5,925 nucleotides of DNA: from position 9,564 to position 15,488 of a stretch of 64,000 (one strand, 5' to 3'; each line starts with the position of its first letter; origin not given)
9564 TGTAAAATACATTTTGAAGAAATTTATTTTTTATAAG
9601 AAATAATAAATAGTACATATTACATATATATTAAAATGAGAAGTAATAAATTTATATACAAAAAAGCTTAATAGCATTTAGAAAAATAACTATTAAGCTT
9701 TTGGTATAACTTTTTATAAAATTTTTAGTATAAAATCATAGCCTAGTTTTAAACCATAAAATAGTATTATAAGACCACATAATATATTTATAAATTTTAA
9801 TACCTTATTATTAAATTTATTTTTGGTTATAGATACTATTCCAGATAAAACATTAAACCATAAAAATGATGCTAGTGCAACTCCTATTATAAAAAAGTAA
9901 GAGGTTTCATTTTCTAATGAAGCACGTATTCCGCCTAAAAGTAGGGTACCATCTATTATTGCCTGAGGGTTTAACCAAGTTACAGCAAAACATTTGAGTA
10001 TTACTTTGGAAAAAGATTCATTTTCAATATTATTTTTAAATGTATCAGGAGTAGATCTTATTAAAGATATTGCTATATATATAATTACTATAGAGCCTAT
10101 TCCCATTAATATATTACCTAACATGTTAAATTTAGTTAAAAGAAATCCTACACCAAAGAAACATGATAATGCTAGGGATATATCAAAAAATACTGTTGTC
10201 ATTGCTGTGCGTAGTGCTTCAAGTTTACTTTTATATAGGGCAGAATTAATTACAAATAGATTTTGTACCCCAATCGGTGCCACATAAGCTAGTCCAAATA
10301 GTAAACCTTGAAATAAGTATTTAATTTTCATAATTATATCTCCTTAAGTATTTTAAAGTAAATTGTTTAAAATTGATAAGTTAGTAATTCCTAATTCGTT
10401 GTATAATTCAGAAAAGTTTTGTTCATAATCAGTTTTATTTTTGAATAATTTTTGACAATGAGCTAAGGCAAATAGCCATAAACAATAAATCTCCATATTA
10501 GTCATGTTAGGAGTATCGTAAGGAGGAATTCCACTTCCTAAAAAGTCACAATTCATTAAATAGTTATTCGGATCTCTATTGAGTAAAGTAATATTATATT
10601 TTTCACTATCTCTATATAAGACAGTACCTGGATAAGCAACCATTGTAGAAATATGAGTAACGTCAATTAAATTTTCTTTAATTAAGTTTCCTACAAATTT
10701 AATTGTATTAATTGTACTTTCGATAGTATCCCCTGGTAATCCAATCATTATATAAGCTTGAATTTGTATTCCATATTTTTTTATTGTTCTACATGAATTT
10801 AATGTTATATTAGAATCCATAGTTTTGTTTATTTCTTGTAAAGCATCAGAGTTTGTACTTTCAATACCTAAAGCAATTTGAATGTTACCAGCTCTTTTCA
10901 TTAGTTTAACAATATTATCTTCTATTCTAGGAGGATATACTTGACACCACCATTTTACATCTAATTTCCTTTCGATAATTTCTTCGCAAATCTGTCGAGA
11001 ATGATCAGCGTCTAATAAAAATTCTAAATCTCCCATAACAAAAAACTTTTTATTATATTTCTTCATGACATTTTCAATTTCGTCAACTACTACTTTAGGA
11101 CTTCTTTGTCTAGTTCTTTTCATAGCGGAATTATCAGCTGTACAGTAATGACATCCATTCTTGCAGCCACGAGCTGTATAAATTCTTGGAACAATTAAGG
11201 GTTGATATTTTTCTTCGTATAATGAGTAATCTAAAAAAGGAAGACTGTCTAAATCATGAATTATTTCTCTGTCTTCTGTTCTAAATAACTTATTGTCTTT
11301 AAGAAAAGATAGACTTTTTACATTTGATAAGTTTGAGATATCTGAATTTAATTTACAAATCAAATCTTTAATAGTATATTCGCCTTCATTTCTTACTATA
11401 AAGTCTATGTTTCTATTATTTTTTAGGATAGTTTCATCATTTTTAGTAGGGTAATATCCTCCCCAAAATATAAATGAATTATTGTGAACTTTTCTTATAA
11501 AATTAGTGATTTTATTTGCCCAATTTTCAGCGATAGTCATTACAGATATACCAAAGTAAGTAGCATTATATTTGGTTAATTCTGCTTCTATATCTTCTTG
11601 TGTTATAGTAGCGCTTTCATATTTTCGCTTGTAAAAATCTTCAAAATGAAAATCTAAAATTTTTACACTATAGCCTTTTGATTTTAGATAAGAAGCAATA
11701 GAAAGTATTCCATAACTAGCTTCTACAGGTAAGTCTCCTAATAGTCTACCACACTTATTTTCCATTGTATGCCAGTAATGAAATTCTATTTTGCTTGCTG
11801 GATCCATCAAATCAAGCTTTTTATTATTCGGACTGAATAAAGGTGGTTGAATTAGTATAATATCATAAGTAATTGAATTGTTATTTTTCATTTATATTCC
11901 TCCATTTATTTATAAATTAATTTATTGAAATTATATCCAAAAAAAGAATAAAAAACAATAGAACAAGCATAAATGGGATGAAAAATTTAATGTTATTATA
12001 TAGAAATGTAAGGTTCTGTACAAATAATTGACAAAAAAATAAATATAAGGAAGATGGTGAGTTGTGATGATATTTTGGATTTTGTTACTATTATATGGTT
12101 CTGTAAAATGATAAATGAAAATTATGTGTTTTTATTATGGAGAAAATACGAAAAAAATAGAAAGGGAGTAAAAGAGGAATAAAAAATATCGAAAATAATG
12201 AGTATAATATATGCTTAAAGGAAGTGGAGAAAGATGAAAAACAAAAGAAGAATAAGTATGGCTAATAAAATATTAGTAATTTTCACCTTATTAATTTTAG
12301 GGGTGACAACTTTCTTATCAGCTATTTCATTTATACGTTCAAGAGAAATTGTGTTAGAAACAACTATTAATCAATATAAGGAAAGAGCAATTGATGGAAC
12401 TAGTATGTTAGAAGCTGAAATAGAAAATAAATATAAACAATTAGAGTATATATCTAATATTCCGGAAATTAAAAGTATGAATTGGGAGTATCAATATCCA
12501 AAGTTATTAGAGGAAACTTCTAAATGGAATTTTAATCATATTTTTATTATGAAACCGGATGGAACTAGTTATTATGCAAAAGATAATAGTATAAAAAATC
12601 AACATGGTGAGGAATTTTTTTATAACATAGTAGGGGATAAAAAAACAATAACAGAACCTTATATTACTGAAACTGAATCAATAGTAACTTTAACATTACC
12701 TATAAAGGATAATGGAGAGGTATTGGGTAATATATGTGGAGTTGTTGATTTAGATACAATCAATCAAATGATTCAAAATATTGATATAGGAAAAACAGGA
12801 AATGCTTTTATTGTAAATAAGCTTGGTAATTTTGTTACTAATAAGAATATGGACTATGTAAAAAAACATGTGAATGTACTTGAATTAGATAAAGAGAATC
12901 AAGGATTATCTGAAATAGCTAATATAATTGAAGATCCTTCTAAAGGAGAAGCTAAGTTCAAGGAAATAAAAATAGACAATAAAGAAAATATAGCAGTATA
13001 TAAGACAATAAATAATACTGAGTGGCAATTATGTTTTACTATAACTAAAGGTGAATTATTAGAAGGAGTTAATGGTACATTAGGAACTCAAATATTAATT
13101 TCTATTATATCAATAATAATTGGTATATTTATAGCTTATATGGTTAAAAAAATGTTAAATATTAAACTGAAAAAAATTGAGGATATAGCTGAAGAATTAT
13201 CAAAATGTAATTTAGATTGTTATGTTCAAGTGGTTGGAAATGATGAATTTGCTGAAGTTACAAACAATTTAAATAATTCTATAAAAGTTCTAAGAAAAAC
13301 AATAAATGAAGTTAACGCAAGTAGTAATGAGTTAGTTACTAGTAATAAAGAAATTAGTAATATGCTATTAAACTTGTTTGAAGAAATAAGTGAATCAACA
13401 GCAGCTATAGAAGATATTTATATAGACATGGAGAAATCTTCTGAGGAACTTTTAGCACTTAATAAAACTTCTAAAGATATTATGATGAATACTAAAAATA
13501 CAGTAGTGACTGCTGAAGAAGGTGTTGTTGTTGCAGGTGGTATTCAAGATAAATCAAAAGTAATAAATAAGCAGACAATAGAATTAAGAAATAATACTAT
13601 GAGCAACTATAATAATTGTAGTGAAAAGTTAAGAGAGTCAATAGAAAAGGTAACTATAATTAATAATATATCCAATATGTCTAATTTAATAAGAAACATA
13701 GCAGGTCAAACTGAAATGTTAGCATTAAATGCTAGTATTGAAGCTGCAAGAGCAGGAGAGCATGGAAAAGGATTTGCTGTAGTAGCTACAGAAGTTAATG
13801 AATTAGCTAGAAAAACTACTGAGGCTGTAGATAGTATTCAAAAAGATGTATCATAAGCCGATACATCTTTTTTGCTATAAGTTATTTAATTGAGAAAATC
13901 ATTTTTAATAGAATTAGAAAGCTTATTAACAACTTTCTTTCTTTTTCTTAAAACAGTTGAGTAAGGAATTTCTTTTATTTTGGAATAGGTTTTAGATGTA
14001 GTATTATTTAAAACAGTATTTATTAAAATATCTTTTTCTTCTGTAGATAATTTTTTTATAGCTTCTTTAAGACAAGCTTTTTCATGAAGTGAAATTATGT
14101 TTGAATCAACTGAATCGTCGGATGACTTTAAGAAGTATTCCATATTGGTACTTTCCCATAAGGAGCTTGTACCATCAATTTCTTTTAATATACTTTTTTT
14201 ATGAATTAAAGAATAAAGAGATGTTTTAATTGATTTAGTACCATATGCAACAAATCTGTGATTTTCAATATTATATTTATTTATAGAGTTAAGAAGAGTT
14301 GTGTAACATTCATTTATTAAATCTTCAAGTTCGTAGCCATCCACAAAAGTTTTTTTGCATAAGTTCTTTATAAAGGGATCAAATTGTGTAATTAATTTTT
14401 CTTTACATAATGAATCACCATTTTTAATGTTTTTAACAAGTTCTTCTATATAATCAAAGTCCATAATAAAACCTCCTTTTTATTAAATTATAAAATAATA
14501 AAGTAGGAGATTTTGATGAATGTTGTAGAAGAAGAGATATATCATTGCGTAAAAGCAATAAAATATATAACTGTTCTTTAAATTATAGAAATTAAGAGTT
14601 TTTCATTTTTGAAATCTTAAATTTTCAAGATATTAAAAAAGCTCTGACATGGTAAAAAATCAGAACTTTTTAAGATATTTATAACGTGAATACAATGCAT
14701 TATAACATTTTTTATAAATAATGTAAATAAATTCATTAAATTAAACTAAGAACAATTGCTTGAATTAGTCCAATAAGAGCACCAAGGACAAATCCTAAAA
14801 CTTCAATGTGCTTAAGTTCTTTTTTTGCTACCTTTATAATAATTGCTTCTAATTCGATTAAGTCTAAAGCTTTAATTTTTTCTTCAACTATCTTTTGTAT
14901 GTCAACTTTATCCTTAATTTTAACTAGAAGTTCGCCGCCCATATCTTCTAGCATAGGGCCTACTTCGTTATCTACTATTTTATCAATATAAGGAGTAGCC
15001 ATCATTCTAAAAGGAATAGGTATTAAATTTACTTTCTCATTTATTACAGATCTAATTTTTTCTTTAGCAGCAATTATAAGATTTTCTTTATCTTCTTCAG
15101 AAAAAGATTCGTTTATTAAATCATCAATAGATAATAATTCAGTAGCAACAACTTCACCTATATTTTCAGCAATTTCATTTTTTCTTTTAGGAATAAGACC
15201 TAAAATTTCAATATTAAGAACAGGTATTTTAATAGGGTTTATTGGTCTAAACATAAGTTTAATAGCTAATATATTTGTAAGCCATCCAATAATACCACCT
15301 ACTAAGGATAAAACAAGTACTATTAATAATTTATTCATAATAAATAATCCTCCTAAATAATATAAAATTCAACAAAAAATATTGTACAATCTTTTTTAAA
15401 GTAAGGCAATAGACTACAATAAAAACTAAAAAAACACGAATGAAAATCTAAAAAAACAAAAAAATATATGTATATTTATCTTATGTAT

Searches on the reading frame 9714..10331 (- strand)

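Call 27: search_protein_families(library=pfam, proteins=[window:9714-10331:-], max_evalue=0.001)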
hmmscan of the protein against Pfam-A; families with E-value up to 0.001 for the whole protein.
window:9714-10331:- (205 aa): 1 family
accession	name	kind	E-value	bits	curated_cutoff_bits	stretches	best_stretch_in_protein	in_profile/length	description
PF01810.24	LysE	-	6.5e-23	81.7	25.6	1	16-199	3-192/193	LysE type translocator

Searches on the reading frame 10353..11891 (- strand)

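Call 27: search_protein_families(library=pfam, proteins=[window:10353-11891:-], max_evalue=0.001)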
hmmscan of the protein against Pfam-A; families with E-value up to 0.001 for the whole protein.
window:10353-11891:- (512 aa): 2 families
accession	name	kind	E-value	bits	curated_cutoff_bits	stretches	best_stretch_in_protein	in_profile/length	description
PF04055.27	Radical_SAM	-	2.8e-21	76.8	29.5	1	238-400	2-166/166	Radical SAM superfamily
PF02310.24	B12-binding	-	1.8e-14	54.1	32.1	1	60-177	15-120/121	B12 binding domain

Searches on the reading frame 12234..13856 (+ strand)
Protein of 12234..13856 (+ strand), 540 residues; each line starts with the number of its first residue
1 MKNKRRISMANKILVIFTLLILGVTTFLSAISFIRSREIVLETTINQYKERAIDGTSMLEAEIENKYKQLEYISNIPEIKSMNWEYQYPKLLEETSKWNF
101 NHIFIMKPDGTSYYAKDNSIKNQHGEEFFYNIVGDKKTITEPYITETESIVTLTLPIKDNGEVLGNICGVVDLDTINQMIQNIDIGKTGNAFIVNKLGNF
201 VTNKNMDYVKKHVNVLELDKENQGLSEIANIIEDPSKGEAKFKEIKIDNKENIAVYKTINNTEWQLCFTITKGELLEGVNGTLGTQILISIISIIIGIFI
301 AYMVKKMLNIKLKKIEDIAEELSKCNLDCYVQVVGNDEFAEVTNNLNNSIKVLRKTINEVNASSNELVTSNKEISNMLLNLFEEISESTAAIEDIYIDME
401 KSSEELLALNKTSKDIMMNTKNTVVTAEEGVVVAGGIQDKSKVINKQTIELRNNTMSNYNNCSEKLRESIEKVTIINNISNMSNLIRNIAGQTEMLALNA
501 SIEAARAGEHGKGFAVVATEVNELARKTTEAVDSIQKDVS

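Call 27: search_protein_families(library=pfam, proteins=[window:12234-13856:+], max_evalue=0.001)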
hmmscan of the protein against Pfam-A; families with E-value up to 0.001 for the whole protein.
window:12234-13856:+ (540 aa): 3 families
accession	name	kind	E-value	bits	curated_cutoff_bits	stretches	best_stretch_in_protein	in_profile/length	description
PF02743.24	dCache_1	-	4.4e-25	89.1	45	1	41-267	4-238/240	Cache domain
PF00015.26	MCPsignal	-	1.3e-22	80.9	34.6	1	453-537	15-93/172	Methyl-accepting chemotaxis protein (MCP) signalling domain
PF06295.17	ZapG-like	-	1.9e-05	25.1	33.5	1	291-389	2-101/123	Z-ring associated protein G-like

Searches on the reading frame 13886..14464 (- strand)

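Call 29: search_protein_families(library=pfam, proteins=[window:13886-14464:-], max_evalue=1)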
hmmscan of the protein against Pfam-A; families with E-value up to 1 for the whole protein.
window:13886-14464:- (192 aa): 3 families
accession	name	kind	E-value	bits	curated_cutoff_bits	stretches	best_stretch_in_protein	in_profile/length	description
PF04542.20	Sigma70_r2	-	7.9e-07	29.2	24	1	24-90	1-68/71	Sigma-70 region 2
PF12645.13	HTH_16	-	0.00037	21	22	1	8-64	2-64/65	Helix-turn-helix domain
PF14163.11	SieB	-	0.21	11.6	26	1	127-186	66-122/147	Super-infection exclusion protein B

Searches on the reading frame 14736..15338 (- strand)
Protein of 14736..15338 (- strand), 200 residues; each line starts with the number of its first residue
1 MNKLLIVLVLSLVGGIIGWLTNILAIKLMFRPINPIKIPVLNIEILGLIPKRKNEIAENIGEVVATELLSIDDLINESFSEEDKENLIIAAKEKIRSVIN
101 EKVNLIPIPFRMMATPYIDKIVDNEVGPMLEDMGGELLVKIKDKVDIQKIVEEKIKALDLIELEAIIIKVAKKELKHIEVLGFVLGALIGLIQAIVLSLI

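Call 29: search_protein_families(library=pfam, proteins=[window:14736-15338:-], max_evalue=1)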
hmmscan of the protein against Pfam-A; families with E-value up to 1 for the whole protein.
window:14736-15338:- (200 aa): 3 families
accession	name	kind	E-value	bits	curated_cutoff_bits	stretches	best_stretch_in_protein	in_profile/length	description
PF04286.17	DUF445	-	5.8e-26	92.7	33.8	2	13-74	2-59/368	Protein of unknown function (DUF445)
PF10876.14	Phage_TAC_9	-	0.11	13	25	1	141-180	36-75/144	Phage tail assembly chaperone protein, TAC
PF23494.1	bPH_10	-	0.79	9.6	27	0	3-37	10-44/151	YqeB-like bacterial PH domain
